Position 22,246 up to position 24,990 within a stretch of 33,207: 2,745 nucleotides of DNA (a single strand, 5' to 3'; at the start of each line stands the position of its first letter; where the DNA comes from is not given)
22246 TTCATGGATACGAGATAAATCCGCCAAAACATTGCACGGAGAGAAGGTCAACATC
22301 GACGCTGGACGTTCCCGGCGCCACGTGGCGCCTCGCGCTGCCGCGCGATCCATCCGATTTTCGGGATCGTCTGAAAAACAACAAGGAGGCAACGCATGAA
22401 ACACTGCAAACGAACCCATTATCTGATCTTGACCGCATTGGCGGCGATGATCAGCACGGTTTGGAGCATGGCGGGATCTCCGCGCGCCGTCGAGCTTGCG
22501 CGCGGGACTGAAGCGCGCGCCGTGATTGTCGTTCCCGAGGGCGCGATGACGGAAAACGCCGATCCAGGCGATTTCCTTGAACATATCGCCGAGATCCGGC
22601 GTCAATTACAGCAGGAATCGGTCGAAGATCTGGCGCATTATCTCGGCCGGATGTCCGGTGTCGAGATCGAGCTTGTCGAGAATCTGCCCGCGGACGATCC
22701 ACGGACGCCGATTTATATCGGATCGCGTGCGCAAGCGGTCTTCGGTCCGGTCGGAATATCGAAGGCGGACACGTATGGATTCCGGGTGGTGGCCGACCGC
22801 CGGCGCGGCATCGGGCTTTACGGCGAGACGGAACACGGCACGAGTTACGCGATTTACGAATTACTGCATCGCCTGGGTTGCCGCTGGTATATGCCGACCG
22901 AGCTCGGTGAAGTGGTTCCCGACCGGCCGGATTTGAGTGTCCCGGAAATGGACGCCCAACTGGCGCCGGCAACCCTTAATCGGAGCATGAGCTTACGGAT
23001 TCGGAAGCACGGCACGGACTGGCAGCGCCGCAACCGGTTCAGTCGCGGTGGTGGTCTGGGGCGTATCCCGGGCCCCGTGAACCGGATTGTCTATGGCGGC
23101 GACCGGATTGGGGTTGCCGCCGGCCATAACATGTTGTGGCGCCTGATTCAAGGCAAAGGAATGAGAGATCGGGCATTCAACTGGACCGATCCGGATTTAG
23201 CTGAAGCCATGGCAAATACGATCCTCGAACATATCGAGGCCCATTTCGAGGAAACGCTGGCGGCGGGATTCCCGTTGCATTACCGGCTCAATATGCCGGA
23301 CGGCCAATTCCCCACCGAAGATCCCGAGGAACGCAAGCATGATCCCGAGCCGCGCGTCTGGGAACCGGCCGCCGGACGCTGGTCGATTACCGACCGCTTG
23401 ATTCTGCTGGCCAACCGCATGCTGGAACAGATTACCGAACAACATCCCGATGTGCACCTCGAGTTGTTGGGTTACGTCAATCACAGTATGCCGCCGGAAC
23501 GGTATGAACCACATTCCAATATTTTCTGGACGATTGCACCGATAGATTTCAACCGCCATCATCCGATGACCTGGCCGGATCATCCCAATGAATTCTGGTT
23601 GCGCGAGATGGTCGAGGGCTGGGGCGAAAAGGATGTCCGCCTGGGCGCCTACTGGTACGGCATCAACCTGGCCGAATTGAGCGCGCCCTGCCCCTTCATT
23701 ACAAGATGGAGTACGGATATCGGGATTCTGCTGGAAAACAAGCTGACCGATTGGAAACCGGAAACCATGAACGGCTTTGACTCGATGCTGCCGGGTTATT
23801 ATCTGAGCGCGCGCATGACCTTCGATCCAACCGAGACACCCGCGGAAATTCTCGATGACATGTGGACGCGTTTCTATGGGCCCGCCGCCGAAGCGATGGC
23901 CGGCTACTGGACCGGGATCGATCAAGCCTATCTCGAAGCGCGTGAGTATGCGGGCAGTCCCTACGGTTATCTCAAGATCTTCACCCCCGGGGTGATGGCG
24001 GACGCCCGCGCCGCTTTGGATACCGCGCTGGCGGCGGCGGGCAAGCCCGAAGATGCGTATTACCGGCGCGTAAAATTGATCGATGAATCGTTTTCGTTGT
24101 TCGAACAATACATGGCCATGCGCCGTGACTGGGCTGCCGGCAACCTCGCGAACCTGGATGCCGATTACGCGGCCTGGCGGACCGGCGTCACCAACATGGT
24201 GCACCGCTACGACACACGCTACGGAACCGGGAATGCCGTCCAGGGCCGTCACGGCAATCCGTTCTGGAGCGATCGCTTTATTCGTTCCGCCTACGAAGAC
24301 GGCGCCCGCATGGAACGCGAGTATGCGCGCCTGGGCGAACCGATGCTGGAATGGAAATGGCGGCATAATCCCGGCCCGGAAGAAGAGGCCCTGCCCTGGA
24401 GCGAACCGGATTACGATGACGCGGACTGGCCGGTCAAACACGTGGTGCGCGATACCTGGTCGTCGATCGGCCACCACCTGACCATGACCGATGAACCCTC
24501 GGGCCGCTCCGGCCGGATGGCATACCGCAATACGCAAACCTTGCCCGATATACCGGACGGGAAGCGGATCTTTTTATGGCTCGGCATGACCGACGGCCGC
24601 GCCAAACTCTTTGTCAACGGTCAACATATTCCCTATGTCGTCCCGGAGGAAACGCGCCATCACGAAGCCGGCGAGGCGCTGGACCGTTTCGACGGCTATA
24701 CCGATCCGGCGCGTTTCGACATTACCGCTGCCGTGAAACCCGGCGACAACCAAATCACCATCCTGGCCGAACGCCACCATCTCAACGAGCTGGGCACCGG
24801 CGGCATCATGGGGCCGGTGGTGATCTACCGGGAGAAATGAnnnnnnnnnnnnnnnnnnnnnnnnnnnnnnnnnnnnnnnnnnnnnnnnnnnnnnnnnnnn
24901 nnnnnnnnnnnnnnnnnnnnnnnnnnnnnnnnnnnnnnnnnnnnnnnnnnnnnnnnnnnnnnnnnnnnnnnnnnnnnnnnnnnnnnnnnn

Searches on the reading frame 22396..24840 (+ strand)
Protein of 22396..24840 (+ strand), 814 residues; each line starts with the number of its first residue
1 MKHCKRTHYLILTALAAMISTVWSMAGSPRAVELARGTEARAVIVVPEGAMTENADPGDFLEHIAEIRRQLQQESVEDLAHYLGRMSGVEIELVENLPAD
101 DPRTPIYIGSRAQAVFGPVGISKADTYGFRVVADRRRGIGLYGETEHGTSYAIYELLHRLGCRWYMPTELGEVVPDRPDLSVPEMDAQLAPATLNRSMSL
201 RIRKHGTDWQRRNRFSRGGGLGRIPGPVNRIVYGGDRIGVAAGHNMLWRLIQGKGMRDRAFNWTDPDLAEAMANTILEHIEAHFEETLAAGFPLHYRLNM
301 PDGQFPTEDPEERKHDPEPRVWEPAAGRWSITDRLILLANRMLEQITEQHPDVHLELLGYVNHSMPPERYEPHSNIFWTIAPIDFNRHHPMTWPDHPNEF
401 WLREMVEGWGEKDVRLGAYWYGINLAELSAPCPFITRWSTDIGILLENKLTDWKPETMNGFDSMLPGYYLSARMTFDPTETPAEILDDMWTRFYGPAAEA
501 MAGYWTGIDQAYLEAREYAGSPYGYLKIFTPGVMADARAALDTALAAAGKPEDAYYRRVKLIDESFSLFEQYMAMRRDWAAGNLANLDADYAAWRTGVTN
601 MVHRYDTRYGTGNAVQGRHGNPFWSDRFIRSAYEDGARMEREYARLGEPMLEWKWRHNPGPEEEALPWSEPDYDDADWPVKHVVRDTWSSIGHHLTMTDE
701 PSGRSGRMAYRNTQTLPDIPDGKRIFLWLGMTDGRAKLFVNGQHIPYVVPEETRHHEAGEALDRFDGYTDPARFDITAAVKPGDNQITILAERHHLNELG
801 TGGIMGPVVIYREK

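Call 23: search_protein_families(library=pfam, proteins=[window:22396-24840:+])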
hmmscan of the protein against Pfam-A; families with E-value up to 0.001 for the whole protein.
window:22396-24840:+ (814 aa): 1 family
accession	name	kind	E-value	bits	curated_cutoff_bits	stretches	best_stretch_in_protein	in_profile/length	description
PF16126.11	DUF4838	-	7.3e-23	81.7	26.6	1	326-504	145-323/325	Domain of unknown function (DUF4838)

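Call 29: find_encoding_contigs(protein=window:22396-24840:+, flank=10000, max_places=6)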
Protein window:22396-24840:+ (814 aa): no gene with exactly this product is on record in the collection.
